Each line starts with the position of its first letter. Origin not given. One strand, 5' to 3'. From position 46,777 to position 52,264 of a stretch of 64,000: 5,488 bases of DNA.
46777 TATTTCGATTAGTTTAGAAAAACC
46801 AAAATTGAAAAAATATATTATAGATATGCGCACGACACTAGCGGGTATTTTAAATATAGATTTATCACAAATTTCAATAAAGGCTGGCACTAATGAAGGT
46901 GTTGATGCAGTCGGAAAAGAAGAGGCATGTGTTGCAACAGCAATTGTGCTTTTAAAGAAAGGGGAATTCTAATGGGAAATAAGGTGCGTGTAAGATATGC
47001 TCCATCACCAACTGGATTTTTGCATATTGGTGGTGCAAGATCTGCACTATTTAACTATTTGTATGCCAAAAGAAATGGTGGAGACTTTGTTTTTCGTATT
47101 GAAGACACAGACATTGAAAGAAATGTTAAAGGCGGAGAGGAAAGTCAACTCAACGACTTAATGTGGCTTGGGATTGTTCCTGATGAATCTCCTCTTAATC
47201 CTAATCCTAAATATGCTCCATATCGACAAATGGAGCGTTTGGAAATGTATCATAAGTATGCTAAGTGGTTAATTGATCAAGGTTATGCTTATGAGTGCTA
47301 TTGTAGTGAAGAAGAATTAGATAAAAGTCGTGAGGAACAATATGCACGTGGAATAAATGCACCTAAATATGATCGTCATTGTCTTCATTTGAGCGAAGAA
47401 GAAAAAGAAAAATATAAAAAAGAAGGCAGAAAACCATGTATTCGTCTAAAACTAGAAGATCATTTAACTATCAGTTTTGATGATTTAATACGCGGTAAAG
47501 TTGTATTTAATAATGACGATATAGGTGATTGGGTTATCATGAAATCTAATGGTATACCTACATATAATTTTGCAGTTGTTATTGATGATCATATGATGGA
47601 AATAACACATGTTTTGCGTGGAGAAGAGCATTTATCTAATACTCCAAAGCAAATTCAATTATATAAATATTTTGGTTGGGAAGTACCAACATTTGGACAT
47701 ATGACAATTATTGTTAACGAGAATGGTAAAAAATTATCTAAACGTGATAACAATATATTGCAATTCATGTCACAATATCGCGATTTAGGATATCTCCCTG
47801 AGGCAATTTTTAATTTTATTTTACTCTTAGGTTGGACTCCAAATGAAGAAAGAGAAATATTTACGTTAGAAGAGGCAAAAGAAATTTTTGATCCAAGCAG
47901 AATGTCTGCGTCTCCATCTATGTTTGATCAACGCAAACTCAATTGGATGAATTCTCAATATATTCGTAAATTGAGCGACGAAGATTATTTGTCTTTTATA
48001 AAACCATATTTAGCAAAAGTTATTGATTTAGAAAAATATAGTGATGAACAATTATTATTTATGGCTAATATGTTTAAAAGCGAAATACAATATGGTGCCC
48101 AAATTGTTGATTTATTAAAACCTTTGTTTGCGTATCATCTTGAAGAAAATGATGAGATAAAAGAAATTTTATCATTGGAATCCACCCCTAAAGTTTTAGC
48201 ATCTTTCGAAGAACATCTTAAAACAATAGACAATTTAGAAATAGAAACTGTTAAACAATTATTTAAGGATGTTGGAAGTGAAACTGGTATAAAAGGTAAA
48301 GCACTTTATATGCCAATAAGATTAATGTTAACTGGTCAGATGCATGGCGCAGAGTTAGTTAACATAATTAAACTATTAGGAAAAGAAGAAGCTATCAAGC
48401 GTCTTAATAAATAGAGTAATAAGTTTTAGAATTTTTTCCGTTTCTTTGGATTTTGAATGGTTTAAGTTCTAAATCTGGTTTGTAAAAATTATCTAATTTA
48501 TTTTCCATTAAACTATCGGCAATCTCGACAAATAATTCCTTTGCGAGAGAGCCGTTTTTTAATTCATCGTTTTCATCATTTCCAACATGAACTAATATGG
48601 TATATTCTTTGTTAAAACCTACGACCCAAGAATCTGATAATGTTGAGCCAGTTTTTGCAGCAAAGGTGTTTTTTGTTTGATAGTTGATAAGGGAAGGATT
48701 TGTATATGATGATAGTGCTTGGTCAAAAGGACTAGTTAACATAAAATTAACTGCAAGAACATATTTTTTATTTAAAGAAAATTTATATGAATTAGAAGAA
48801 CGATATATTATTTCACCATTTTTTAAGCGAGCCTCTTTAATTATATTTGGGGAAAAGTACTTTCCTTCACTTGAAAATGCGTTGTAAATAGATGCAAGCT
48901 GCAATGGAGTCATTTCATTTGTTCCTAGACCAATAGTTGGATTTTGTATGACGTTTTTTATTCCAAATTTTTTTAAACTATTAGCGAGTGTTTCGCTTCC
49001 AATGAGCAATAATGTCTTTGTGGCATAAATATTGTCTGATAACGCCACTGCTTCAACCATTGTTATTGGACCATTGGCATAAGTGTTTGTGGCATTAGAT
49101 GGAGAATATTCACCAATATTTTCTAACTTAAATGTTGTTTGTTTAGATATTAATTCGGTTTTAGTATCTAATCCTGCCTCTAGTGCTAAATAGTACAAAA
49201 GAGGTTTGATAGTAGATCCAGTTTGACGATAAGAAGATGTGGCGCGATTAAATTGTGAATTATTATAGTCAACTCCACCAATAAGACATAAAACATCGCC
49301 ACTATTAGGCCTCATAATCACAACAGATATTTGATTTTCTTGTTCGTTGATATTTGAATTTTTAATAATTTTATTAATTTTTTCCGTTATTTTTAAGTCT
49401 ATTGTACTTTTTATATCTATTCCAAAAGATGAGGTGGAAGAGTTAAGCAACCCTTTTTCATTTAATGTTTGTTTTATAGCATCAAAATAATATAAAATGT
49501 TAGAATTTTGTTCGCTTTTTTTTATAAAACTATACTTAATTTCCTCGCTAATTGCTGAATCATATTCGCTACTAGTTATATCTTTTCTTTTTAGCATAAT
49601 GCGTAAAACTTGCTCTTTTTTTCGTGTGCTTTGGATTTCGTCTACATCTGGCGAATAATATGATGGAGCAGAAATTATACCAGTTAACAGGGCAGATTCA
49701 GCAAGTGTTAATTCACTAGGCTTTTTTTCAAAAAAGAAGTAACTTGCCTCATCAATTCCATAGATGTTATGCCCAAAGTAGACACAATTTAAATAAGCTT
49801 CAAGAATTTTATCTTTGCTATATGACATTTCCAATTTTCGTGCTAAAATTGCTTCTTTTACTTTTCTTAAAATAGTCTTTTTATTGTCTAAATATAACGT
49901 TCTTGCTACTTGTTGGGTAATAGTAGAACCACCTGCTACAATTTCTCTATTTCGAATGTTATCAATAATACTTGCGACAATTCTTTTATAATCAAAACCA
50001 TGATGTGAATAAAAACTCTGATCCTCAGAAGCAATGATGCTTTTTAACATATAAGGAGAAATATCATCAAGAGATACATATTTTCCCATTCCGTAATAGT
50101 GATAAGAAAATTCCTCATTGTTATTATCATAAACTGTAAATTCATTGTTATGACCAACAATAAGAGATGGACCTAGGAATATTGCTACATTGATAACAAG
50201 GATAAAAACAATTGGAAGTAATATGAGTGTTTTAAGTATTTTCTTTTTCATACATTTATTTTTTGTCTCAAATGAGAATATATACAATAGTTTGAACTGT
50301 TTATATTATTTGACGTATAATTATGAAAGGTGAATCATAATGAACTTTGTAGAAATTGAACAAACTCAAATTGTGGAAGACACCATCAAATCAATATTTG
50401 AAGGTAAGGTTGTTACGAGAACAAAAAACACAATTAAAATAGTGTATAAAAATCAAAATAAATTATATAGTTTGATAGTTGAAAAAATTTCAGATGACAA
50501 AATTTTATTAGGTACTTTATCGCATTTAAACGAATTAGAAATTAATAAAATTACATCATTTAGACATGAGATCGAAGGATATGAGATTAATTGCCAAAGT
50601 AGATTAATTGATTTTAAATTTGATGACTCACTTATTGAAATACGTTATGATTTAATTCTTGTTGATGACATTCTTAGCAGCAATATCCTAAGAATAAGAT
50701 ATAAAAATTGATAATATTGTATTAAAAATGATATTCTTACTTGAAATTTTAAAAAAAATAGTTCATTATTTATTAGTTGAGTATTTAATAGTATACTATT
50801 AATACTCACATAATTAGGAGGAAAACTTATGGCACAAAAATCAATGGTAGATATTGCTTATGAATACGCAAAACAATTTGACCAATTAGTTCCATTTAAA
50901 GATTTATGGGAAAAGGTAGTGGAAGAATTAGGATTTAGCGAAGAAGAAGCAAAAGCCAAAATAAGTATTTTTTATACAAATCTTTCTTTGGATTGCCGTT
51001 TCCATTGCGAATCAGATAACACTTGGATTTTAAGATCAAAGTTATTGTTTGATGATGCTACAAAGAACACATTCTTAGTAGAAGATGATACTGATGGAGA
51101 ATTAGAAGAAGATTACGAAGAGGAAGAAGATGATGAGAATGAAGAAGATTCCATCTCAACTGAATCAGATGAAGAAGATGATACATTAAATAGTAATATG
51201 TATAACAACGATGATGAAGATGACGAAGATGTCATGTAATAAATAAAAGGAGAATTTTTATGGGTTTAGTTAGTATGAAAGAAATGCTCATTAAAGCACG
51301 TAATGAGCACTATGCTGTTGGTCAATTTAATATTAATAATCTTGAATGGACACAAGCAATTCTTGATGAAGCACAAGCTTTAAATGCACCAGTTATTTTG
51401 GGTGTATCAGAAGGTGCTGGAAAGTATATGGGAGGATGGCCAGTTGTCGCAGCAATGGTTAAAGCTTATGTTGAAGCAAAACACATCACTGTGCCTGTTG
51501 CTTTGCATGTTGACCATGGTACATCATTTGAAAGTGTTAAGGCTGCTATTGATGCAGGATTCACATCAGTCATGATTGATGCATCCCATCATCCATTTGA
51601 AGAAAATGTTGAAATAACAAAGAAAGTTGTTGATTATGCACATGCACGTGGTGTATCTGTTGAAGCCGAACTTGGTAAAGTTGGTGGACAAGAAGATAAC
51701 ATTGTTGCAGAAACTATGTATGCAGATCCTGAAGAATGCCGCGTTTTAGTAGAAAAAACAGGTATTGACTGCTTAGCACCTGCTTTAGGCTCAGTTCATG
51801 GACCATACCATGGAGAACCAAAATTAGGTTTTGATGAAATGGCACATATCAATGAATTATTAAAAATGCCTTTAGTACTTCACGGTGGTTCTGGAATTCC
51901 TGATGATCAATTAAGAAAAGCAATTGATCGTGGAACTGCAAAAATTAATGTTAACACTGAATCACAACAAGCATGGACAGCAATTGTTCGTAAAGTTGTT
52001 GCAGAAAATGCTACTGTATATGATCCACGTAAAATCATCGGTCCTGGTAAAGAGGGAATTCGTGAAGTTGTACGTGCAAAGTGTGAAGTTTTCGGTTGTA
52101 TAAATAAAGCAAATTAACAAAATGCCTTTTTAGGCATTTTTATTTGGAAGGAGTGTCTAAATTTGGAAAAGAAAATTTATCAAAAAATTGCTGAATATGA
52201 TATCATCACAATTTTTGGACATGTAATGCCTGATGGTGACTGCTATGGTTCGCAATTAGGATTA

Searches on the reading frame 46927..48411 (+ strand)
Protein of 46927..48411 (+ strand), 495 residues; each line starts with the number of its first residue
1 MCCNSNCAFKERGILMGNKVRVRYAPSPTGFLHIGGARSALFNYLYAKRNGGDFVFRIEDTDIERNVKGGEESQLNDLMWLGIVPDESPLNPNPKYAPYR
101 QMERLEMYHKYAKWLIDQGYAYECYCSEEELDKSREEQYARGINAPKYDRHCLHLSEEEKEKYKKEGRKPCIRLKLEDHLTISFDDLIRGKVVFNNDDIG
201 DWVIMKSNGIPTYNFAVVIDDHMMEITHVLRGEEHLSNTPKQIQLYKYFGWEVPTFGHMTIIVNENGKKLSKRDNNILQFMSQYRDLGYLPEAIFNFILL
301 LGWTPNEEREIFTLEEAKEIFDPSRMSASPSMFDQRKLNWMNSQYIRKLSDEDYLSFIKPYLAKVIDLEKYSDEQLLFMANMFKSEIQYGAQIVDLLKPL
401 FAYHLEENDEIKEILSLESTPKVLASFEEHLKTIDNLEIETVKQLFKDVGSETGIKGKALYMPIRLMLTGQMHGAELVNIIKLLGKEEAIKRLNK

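Call 88: search_protein_families(library=pfam, proteins=[window:46927-48411:+], max_evalue=0.00001)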
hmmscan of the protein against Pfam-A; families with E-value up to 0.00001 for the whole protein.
window:46927-48411:+ (495 aa): 2 families
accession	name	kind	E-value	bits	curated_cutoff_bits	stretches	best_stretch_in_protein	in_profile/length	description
PF00749.27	tRNA-synt_1c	-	7.9e-123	409.8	23.4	1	19-340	1-314/314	tRNA synthetases class I (E and Q), catalytic domain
PF19269.4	Anticodon_2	-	6.8e-22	78.8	23.6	1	369-495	10-139/141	Anticodon binding domain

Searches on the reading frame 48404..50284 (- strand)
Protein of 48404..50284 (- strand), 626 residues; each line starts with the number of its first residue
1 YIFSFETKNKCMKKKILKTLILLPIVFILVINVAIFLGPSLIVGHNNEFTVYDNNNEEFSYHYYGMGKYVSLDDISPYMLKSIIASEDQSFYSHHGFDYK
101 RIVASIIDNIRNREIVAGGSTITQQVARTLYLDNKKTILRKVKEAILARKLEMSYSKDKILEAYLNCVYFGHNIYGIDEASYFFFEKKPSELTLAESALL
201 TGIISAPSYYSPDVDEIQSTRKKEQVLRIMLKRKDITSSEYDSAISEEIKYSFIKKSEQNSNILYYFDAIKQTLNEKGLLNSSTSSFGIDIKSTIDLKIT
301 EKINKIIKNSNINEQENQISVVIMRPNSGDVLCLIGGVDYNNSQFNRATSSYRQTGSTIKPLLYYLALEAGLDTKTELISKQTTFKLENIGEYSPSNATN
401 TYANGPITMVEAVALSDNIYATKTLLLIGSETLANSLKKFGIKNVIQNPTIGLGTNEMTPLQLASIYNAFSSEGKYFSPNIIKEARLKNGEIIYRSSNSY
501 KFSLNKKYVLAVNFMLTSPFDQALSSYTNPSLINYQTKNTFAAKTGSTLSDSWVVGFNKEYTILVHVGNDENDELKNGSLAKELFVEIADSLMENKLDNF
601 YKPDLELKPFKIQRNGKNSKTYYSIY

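Call 88: search_protein_families(library=pfam, proteins=[window:48404-50284:-], max_evalue=0.00001)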
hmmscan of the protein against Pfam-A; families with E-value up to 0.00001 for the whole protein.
window:48404-50284:- (626 aa): 2 families
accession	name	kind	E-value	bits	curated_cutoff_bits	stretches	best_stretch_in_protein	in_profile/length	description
PF00912.28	Transgly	-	6.7e-59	198.7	27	1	67-230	14-177/178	Transglycosylase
PF00905.27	Transpeptidase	-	1.5e-23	83.9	22.1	1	320-588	2-297/299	Penicillin binding protein transpeptidase domain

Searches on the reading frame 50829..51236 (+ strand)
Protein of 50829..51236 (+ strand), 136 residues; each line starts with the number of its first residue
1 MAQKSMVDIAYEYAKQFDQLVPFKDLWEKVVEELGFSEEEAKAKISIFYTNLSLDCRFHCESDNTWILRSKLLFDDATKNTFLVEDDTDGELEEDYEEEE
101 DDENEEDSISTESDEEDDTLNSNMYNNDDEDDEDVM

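Call 88: search_protein_families(library=pfam, proteins=[window:50829-51236:+], max_evalue=0.00001)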
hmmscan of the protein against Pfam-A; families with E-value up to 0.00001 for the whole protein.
window:50829-51236:+ (136 aa): 1 family
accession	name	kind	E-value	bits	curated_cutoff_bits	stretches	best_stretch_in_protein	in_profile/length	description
PF05066.19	HARE-HTH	-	1.1e-06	29.4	25.9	1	5-70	2-70/71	HB1, ASXL, restriction endonuclease HTH domain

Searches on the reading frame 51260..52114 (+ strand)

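Call 88: search_protein_families(library=pfam, proteins=[window:51260-52114:+], max_evalue=0.00001)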
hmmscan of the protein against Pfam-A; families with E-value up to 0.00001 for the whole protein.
window:51260-52114:+ (285 aa): 1 family
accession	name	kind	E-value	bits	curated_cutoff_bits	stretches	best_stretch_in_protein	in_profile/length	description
PF01116.26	F_bP_aldolase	-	3.2e-107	358.6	25.5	1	4-283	1-277/277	Fructose-bisphosphate aldolase class-II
